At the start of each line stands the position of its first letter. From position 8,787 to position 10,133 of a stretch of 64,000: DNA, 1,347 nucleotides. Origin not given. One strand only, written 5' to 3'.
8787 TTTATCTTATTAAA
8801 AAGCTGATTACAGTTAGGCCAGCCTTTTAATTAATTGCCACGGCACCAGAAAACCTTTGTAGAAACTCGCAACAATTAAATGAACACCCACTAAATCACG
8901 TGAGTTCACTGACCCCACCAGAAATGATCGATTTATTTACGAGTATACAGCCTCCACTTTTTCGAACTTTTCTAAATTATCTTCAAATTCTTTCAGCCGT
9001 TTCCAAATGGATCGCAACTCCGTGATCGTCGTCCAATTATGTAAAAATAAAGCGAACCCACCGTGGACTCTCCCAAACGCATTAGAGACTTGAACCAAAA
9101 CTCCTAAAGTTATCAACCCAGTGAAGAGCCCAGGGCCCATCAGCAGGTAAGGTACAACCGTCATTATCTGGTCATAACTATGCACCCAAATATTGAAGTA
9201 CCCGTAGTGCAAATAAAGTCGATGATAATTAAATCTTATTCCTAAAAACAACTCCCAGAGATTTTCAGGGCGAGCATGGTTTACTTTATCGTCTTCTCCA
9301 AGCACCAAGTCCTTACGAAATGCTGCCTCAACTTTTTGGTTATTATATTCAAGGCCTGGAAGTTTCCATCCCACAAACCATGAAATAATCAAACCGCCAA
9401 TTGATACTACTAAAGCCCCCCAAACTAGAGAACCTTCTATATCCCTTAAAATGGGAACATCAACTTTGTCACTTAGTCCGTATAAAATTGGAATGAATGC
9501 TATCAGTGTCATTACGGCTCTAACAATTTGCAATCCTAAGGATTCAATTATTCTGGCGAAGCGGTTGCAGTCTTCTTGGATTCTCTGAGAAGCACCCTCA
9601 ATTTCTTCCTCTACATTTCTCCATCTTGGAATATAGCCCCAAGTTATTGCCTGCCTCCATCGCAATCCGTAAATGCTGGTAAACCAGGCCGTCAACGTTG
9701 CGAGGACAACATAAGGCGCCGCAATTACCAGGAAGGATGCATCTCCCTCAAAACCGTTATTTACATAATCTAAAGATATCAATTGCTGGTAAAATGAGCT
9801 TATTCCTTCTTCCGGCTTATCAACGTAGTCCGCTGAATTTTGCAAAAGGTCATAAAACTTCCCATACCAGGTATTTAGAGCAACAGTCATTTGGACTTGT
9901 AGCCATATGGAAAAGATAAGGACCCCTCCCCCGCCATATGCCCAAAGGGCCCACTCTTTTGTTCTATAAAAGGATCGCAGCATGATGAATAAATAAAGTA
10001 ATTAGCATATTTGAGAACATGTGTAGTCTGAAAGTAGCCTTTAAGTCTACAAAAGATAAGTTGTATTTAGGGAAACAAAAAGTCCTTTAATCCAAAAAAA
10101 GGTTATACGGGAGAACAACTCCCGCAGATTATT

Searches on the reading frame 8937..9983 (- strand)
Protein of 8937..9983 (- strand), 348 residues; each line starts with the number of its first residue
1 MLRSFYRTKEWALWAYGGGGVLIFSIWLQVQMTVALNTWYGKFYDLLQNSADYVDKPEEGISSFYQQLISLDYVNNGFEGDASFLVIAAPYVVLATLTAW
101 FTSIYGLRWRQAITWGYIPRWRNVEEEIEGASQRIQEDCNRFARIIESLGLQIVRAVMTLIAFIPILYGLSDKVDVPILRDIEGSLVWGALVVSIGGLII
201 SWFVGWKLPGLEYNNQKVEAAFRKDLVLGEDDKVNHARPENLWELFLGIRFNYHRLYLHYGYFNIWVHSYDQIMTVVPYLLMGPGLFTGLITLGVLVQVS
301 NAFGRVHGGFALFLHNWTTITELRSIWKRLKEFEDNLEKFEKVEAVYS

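Call 18: find_encoding_contigs(protein=window:8937-9983:-, flank=10000, max_places=8)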
Protein window:8937-9983:- (348 aa): 1 contig read that carries it; 1 place shown.
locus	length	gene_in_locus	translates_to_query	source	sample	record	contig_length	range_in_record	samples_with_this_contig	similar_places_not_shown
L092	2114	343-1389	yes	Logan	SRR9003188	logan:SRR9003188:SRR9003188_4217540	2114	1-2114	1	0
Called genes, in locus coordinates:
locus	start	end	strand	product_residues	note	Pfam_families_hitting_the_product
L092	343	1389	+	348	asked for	PF05992:SbmA_BacA, PF06472:ABC_membrane_2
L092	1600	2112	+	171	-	?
